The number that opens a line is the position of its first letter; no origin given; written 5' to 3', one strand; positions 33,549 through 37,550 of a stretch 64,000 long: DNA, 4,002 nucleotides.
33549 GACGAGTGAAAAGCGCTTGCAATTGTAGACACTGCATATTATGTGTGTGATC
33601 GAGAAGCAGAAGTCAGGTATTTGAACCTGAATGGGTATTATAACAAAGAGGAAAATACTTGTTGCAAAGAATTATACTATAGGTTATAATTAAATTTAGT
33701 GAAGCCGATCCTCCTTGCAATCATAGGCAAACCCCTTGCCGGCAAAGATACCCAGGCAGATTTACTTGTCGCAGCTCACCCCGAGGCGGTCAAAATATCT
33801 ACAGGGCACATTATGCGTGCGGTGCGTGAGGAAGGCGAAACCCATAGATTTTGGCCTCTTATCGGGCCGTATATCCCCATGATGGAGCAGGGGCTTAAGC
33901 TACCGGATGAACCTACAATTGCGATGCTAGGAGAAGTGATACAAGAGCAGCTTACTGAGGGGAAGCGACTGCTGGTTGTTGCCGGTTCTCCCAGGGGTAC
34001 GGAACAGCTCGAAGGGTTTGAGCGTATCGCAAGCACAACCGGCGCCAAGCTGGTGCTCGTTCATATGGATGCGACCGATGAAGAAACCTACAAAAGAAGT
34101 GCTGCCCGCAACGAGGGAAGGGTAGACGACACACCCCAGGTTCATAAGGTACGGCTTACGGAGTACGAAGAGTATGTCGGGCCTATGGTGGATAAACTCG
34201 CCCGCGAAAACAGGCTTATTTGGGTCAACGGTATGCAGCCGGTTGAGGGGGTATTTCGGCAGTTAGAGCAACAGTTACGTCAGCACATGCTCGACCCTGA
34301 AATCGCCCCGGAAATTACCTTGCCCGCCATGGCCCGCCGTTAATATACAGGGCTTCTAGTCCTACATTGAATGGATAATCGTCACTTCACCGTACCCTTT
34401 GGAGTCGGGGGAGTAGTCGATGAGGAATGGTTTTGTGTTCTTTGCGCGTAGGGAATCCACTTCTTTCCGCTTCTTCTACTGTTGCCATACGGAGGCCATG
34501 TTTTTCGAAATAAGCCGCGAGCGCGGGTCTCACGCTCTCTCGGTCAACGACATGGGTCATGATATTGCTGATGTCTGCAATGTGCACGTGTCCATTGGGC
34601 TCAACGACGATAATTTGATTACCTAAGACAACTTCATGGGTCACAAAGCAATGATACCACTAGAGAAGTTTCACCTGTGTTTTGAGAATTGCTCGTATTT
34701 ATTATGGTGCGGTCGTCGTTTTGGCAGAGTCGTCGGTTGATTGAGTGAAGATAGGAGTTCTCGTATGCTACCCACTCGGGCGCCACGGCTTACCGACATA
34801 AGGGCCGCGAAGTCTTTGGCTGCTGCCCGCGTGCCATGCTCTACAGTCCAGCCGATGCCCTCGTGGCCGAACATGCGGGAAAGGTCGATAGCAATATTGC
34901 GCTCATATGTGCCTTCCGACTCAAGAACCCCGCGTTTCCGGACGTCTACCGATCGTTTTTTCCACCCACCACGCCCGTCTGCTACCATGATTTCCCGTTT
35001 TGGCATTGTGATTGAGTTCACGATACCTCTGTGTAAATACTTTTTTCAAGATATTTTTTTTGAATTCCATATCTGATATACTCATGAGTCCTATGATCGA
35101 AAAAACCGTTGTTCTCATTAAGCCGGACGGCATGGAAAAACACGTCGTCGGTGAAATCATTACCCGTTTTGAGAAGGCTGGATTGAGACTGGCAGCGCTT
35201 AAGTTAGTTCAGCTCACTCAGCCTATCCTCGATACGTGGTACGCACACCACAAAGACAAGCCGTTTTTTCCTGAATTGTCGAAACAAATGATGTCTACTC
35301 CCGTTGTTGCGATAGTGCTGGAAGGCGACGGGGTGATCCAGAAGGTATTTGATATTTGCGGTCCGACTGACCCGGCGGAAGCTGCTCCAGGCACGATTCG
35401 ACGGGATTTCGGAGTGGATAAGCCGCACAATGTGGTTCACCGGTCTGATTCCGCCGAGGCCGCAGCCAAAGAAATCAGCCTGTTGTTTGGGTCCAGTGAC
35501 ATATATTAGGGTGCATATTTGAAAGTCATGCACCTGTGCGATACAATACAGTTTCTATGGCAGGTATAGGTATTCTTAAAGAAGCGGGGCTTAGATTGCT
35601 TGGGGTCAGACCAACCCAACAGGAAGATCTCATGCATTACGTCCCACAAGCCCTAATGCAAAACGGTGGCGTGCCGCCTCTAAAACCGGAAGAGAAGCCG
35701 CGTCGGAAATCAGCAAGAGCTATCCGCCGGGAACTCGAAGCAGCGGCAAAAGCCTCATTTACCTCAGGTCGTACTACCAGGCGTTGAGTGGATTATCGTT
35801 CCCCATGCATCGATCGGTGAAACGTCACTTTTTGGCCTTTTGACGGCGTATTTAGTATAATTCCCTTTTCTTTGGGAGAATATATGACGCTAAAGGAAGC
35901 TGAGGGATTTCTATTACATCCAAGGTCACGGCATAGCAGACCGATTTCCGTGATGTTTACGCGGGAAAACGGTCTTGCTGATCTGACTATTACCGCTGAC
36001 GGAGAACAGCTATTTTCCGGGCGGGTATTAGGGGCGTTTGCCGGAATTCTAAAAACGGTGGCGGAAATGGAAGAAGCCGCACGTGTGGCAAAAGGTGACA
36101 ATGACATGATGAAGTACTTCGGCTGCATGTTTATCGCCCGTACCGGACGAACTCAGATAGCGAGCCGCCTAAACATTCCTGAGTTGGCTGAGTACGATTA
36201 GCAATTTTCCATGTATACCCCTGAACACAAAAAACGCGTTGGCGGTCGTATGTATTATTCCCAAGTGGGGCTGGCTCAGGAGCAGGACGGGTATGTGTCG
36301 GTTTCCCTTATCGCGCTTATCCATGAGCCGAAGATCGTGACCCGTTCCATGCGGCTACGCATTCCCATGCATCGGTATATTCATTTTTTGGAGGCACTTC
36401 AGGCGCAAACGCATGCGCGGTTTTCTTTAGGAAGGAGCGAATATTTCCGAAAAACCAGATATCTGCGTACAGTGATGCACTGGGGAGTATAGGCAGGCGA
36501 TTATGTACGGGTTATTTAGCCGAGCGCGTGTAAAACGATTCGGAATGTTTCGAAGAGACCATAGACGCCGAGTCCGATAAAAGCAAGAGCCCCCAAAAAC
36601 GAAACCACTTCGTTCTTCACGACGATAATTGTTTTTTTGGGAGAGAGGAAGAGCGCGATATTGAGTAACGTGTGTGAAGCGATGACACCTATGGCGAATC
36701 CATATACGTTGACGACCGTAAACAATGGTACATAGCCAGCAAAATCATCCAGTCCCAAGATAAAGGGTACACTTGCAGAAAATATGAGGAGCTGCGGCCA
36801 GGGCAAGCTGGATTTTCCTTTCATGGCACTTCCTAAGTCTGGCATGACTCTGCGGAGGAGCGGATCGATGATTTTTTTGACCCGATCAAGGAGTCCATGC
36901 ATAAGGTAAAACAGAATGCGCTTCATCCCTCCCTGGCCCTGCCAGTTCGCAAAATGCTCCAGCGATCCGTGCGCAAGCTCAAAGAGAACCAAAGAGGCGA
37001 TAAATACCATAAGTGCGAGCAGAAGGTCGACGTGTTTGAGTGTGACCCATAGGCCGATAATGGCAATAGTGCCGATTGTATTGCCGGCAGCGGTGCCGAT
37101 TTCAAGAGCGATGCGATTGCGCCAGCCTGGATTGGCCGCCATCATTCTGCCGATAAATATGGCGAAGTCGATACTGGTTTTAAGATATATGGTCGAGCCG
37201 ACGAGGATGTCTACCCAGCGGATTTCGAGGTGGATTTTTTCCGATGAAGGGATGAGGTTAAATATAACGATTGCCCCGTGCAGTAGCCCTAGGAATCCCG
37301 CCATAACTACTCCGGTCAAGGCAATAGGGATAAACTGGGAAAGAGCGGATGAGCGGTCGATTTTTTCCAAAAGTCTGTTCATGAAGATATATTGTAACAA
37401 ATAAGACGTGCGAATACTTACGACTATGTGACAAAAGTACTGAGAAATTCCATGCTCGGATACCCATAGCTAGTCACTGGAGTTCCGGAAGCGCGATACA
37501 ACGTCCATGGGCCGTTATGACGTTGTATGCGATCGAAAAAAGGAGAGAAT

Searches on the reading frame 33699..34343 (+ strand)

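Call 25: search_protein_families(library=pfam, proteins=[window:33699-34343:+], max_evalue=0.01)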
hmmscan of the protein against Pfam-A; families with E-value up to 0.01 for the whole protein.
window:33699-34343:+ (214 aa): 4 families
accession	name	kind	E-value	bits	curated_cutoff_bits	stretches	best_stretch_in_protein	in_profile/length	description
PF00406.28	ADK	-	1.8e-14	54.5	26.8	1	8-167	1-146/151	Adenylate kinase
PF13207.12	AAA_17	-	5.2e-10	40.2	27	1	10-147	2-133/136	AAA domain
PF13671.12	AAA_33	-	6e-09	36.8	27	1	5-149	1-129/143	AAA domain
PF13238.12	AAA_18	-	0.0067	17.3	29.4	0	7-144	2-118/128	AAA domain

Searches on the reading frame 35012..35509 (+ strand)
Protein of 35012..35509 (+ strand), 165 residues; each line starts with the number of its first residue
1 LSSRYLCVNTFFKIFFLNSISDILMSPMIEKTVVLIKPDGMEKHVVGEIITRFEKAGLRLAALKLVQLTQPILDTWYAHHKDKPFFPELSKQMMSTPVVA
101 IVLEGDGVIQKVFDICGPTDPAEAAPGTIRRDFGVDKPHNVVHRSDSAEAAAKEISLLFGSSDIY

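Call 92: search_protein_families(library=pfam, proteins=[window:35012-35509:+], max_evalue=0.001)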
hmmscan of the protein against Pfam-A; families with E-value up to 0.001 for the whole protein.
window:35012-35509:+ (165 aa): 1 family
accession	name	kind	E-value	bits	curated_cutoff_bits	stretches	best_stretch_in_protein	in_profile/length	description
PF00334.24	NDK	-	3.5e-50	169.8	27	1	30-163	1-134/135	Nucleoside diphosphate kinase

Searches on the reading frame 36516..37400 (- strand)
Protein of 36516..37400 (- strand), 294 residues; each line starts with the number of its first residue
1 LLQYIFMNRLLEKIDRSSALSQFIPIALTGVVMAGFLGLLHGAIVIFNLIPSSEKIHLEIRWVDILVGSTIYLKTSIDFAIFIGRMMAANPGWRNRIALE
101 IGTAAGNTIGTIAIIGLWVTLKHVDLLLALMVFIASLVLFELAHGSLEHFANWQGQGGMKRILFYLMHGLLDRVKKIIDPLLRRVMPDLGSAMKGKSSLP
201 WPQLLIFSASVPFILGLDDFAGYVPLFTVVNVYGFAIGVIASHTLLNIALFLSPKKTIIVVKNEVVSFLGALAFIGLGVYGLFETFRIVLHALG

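Call 25: search_protein_families(library=pfam, proteins=[window:36516-37400:-], max_evalue=0.01)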
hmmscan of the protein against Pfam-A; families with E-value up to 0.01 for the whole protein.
window:36516-37400:- (294 aa): 0 families

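Call 94: search_protein_families(library=ncbifam, proteins=[window:36516-37400:-], max_evalue=0.01)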
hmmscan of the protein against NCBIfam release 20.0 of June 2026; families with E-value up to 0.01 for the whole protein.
window:36516-37400:- (294 aa): 1 family
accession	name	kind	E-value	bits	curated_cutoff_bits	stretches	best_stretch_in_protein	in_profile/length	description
TIGR00779.1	cad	subfamily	0.0026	17.7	181.65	1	203-285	96-182/193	CadD family cadmium resistance transporter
